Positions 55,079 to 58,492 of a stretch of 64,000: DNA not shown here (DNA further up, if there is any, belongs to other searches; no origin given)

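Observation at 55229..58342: Paralog C is a three-way mosaic of the B, A and B/D types, direct evidence of recombination or gene conversion within the array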

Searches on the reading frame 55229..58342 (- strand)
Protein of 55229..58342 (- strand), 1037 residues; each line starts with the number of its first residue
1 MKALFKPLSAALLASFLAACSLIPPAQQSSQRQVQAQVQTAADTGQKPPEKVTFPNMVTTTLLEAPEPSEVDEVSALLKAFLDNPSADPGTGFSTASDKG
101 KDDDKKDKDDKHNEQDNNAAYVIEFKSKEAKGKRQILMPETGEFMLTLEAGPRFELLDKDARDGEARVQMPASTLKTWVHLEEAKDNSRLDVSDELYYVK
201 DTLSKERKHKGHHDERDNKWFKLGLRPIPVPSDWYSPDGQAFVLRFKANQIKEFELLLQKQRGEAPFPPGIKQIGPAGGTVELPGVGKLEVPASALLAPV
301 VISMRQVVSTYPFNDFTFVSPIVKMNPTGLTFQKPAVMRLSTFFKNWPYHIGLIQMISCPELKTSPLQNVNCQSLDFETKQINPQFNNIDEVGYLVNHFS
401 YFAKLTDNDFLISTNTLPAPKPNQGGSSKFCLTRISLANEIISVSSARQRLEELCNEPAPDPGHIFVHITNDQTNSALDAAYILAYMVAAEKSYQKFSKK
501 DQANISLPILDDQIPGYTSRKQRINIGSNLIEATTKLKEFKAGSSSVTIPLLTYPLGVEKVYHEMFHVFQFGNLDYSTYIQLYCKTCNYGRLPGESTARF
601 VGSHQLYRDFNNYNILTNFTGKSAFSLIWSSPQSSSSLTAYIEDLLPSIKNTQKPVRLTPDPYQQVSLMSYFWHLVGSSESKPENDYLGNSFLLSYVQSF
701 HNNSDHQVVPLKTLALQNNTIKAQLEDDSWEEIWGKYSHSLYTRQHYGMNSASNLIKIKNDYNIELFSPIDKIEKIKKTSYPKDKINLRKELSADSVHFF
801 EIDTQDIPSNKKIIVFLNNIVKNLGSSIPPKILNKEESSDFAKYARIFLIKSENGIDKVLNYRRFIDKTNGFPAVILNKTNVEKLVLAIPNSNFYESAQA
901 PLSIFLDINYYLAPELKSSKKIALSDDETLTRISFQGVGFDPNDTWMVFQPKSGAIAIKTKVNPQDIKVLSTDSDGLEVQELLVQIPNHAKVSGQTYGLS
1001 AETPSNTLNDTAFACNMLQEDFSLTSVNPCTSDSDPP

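Call 7: search_protein_families(library=pfam, proteins=[window:55229-58342:-], max_evalue=1)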
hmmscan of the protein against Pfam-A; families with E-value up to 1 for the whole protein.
window:55229-58342:- (1037 aa): 2 families
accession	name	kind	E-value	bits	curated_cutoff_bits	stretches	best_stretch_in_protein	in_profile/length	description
PF00791.26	ZU5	-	0.0022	18.7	21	1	274-341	5-79/97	ZU5 domain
PF13663.11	DUF4148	-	0.082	13.8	27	1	1-55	1-62/62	Domain of unknown function (DUF4148)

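Call 10: find_homologous_proteins(query=window:55229-58342:-, max_evalue=0.001)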
Query window:55229-58342:- (1037 aa): 10 proteins with E <= 0.001 among 8000 candidates.
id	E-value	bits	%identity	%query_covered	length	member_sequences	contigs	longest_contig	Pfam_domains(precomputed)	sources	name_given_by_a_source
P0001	0.0e+0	2363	100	100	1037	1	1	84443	-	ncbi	ncbi:MAG: hypothetical protein AB7I41_01890 [Candidatus Sericytochromatia bacterium]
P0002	1.1e-170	588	80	33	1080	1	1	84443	-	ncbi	ncbi:MAG: hypothetical protein AB7I41_01855 [Candidatus Sericytochromatia bacterium]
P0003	5.8e-98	347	47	34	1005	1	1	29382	-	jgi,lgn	-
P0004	2.2e-80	289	39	49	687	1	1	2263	-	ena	-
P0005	9.1e-59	217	38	32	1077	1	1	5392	-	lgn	-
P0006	5.7e-51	192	48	15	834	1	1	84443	-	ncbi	ncbi:MAG: hypothetical protein AB7I41_01880 [Candidatus Sericytochromatia bacterium]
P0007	5.4e-50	188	34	32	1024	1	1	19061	-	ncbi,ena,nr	ncbi:MAG: hypothetical protein CVV27_01005 [Candidatus Melainabacteria bacterium HGW-Melainabacteria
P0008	1.9e-32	130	38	14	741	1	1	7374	-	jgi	jgi:hypothetical protein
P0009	1.8e-28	117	40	12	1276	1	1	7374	-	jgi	jgi:hypothetical protein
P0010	2.1e-24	104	30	20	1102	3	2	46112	-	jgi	jgi:hypothetical protein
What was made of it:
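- On Gene-conversion / homologous-recombination mosaic among paralogs: MAG contig (call 10).
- The window is a metagenome-assembled contig (call 10), and a 367-nt exact repeat exceeds any short-read k-mer. The source is a MAG (call 10).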

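Call 13: find_encoding_contigs(protein=P0003, flank=10000, max_places=4)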
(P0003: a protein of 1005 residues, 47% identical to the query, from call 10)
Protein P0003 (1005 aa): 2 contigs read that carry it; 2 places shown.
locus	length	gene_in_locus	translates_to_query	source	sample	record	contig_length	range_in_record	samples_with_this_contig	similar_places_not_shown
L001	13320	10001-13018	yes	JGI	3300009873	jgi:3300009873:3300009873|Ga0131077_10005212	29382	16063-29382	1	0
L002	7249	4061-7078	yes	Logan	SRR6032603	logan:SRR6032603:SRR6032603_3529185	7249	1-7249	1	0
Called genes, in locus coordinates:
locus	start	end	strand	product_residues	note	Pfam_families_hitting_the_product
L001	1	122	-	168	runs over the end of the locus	PF13690:CheX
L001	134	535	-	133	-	PF00072:Response_reg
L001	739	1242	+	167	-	PF00499:Oxidored_q3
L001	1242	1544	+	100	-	PF00420:Oxidored_q2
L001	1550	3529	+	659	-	PF00662:Proton_antipo_N, PF00361:Proton_antipo_M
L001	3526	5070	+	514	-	PF00361:Proton_antipo_M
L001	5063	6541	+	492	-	PF00361:Proton_antipo_M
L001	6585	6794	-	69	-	-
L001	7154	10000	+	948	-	-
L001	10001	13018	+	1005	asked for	-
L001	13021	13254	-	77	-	-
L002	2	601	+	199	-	?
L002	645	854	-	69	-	-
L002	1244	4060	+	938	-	-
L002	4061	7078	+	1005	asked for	-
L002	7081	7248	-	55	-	?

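Call 14: find_encoding_contigs(protein=P0004, flank=10000, max_places=4)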
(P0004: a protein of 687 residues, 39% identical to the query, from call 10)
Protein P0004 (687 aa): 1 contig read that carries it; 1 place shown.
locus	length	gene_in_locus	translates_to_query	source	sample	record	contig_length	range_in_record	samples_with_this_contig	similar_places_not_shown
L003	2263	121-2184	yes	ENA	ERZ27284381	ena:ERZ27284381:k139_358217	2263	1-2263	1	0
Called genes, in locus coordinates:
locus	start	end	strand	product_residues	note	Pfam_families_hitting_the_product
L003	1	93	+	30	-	?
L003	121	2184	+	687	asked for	-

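Call 21: find_related_loci(query=A2, collection=genome_contigs, flank=10000)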
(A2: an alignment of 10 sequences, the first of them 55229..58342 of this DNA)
Query A2 (1037 aa) in genome_contigs; peptide patterns used: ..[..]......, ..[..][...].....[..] (x = any residue, [..] = any of these).
445 stretches matched a pattern; 10 encode a relative of the query (tblastn E <= 1e-3); 9 distinct loci.
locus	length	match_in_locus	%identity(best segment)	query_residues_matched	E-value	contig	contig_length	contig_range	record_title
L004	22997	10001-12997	49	1-1030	2e-73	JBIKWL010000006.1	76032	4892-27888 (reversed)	MAG: Candidatus Sericytochromatia bacterium isolate ME2015-09-13_3300035666_group6_bin207 Rohwer_bin1392_scaffold_160_c1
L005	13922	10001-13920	43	25-1036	7e-73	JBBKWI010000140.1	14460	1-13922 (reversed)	MAG: Candidatus Sericytochromatia bacterium isolate metabat_bins.305 k119_1522592, whole genome shotgun sequence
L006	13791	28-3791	50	48-345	5e-64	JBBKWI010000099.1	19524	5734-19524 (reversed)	MAG: Candidatus Sericytochromatia bacterium isolate metabat_bins.305 k119_3066894, whole genome shotgun sequence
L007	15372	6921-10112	36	8-1024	4e-55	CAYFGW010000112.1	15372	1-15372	MAG TPA_asm: uncultured Candidatus Sericytochromatia bacterium isolate ERP003628_co1_38 genome assembly, contig: NODE_20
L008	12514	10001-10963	33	16-341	3e-51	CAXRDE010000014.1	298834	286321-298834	MAG: Candidatus Sericytochromatia bacterium isolate CJ05B_2.89 genome assembly, contig: k141_49197, whole genome shotgun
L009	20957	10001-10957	36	136-340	3e-19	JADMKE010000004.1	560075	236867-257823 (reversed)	MAG: Candidatus Sericytochromatia bacterium isolate MAG_89 NODE_7_length_560075_cov_19.663200, whole genome shotgun sequ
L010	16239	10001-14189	29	128-404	9e-20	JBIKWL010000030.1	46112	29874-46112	MAG: Candidatus Sericytochromatia bacterium isolate ME2015-09-13_3300035666_group6_bin207 Rohwer_bin1392_scaffold_457_c1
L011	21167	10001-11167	29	128-404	3e-18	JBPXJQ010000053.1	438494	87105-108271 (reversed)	MAG: Candidatus Blackallbacteria bacterium isolate mt_P12 k141_59046, whole genome shotgun sequence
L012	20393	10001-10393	33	906-1030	3e-15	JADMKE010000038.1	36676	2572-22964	MAG: Candidatus Sericytochromatia bacterium isolate MAG_89 NODE_1248_length_36676_cov_20.540155, whole genome shotgun se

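Call 35: search_solved_structures(query=A2, max_evalue=1)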
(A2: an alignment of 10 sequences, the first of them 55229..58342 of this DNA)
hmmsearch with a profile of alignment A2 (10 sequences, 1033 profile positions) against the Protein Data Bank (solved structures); distinct sequences matched with E-value up to 1: 2.
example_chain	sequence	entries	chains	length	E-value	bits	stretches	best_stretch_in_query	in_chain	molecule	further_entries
4fgm_A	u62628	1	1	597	0.0048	18.6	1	542-601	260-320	Aminopeptidase N family protein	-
7xyo_A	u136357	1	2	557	0.078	14.6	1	496-612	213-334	Aminopeptidase M61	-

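Call 36: search_protein_families(library=ncbifam, proteins=[window:55229-58342:-], max_evalue=0.1)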
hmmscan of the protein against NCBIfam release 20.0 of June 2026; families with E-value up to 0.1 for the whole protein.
window:55229-58342:- (1037 aa): 0 families

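Call 38: find_related_loci(query=A2, collection=metagenome_contigs, flank=6000)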
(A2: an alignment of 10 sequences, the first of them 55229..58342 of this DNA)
Query A2 (1037 aa) in metagenome_contigs; peptide patterns used: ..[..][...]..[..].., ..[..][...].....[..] (x = any residue, [..] = any of these).
600 stretches matched a pattern (row limit reached: there are more); 5 encode a relative of the query (tblastn E <= 1e-3); 5 distinct loci.
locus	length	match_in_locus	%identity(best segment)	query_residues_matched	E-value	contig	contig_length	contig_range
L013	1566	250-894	36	132-342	4e-36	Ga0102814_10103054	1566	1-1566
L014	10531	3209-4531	28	129-573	2e-33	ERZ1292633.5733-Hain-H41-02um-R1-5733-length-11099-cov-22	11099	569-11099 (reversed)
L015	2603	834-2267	26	136-618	2e-32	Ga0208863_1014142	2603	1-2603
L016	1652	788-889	53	271-304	2e-6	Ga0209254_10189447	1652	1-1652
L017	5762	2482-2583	59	274-307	5e-6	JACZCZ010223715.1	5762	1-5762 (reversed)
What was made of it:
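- Tried and rejected: The metagenome_contigs scan returned only five distant or fragmentary relatives and no second copy of the C junctions (call 38).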

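Call 39: predict_structure(alignment_id=A2)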
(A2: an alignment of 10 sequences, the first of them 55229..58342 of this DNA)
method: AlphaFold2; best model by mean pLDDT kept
length: 1037 residues; sequences in the alignment: 10
mean_pLDDT: 43.3   pTM: 0.29
mean pLDDT of the five models: 43.3, 43.3, 43.1, 41.8, 37.4
residues with pLDDT >= 90: 0; 70-90: 113; 50-70: 151; < 50: 773
segments of 3 or more residues with pLDDT < 50: 1-6, 13-70, 83-118, 186-188, 195-202, 204-225, 236-239, 262-269, 305-323, 327-329, 341-393, 398-497, 503-911, 924-929, 954-957, 1014-1037
pLDDT, mean of each block of 10 residues (from residue 1): 50 48 32 26 28 29 41 54 43 33 44 43 75 74 74 72 77 62 51 46 43 33 48 47 64 69 45 71 60 74 48 33 48 61 32 27 29 27 27 47 32 25 27 23 27 34 30 35 40 51 44 37 33 30 26 28 36 35 35 32 34 32 32 34 37 33 35 35 38 36 33 30 35 33 33 30 30 34 39 38 41 39 35 40 39 35 31 35 41 38 38 67 50 77 79 55 83 67 76 73 65 46 35 34
secondary structure, 60 per line:
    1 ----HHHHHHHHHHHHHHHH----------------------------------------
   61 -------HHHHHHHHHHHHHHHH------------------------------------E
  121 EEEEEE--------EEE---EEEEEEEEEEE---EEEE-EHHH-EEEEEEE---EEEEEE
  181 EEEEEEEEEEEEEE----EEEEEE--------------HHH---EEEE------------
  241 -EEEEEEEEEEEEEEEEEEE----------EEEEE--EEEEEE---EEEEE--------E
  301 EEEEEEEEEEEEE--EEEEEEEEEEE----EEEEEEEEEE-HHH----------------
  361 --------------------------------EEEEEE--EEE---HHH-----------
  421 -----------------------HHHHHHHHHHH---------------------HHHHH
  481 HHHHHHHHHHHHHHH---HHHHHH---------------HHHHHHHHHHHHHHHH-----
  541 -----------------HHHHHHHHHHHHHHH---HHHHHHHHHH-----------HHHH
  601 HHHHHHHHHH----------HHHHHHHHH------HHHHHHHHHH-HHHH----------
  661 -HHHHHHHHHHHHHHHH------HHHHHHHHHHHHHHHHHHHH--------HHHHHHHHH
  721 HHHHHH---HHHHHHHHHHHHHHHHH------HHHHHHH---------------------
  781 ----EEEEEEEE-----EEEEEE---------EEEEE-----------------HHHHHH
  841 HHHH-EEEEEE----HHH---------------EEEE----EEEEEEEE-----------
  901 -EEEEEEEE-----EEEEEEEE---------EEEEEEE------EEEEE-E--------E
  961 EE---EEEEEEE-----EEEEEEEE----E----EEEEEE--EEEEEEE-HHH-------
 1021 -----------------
elements in order (helices of 4 or more, strands of 3 or more residues): H5-20 H68-83 E120-126 E135-137 E141-151 E155-158 E165-171 E175-194 E199-204 E225-228 E242-260 E271-275 E278-283 E287-291 E300-313 E316-326 E331-340 E393-398 E401-403 H444-454 H476-495 H499-504 H520-535 H558-572 H576-585 H597-610 H621-629 H636-645 H647-650 H662-677 H684-703 H712-726 H730-746 H753-759 E785-792 E798-803 E813-817 H835-844 E846-851 E874-877 E882-889 E902-909 E915-922 E932-938 E945-949 E960-962 E966-972 E978-985 E995-1000 E1003-1009
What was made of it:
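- On Zinc metallopeptidase (gluzincin-like): The AlphaFold model is too poor to use (pLDDT 43; call 39).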

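Call 52: search_protein_representatives(alignment_id=A2)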
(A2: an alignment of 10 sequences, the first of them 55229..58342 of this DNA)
Query: 10 sequences, 1033 profile positions. Proteins with E-value up to 0.001 (for the whole library): 238; up to 1e-10: 130; up to 1e-30: 104. The best 150 are listed.
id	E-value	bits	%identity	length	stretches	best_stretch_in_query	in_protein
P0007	0.0e+00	1103.0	-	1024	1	2-1031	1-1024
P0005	6.4e-299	1011.5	-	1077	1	2-1033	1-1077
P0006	4.0e-288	975.7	-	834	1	181-1030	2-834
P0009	4.2e-284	962.4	-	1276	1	2-1025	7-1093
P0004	3.6e-276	936.2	-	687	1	2-707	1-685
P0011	9.7e-242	822.2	-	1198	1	51-942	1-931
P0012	4.4e-185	634.6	-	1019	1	8-1029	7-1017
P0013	6.8e-185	634.0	-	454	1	42-477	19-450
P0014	1.2e-165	570.2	-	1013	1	2-1026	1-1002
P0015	3.0e-153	529.2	-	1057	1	6-1020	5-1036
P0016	6.5e-152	524.8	-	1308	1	7-947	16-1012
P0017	3.2e-137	476.1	-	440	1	42-418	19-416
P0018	7.1e-133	461.8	-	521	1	2-417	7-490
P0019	6.0e-129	448.8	-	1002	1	2-1024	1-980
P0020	1.1e-124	434.7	-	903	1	11-887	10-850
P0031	1.5e-102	361.3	-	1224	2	177-1030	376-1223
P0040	5.0e-91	323.2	-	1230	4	177-419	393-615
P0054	3.3e-78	280.8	-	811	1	15-480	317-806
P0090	3.6e-51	191.3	-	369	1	658-1030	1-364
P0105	8.3e-36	140.4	-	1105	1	242-806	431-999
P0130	2.4e-12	62.7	-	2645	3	265-411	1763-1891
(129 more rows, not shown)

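Call 53: search_protein_families(library=pfam, proteins=[P0011, P0016, P0031, P0040, P0105, P0130, P0054], max_evalue=0.01)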
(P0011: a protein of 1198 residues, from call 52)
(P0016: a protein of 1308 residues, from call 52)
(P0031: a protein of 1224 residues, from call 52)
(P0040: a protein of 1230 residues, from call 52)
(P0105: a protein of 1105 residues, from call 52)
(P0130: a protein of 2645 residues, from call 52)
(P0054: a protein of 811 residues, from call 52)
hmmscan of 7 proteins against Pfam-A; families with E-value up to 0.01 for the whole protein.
P0011 (1198 aa): 0 families

P0016 (1308 aa): 0 families

P0031 (1224 aa): 1 family
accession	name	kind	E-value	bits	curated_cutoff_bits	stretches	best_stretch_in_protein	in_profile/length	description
PF00791.26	ZU5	-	0.0012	19.5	21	1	451-520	4-79/97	ZU5 domain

P0040 (1230 aa): 0 families

P0105 (1105 aa): 0 families

P0130 (2645 aa): 7 families
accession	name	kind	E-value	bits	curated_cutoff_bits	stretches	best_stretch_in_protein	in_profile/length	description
PF00791.26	ZU5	-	6.7e-41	138.9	21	3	1306-1396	5-96/97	ZU5 domain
PF00531.28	Death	-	4.3e-23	81.7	22.6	2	2560-2636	6-83/86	Death domain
PF05729.18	NACHT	-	1.3e-17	64.6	26.7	1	550-702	2-167/167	NACHT domain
PF20720.3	nSTAND3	-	9.1e-06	25.9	27.2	1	544-671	13-114/155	Novel STAND NTPase 3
PF13481.12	AAA_25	-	0.00024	21.2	27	1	538-578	23-63/195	AAA domain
PF24883.2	NPHP3_N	-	0.00037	21.1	24.8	0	550-569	24-43/164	Nephrocystin 3, N-terminal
PF23150.1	CFAP61_dimer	-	0.0055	17.5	27.9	0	2286-2342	7-66/119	CFAP61 dimerisation domain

P0054 (811 aa): 3 families
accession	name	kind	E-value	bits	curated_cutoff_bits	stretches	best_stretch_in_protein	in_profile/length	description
PF00535.33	Glycos_transf_2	-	2.6e-23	83.3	23.3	1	17-115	1-107/168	Glycosyl transferase family 2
PF13704.12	Glyco_tranf_2_4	-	1.5e-09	38.7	27.5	1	23-100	1-85/98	Glycosyl transferase family 2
PF10111.15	Glyco_tranf_2_2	-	0.0018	18.3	27.3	1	41-97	30-92/276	Glycosyltransferase like family 2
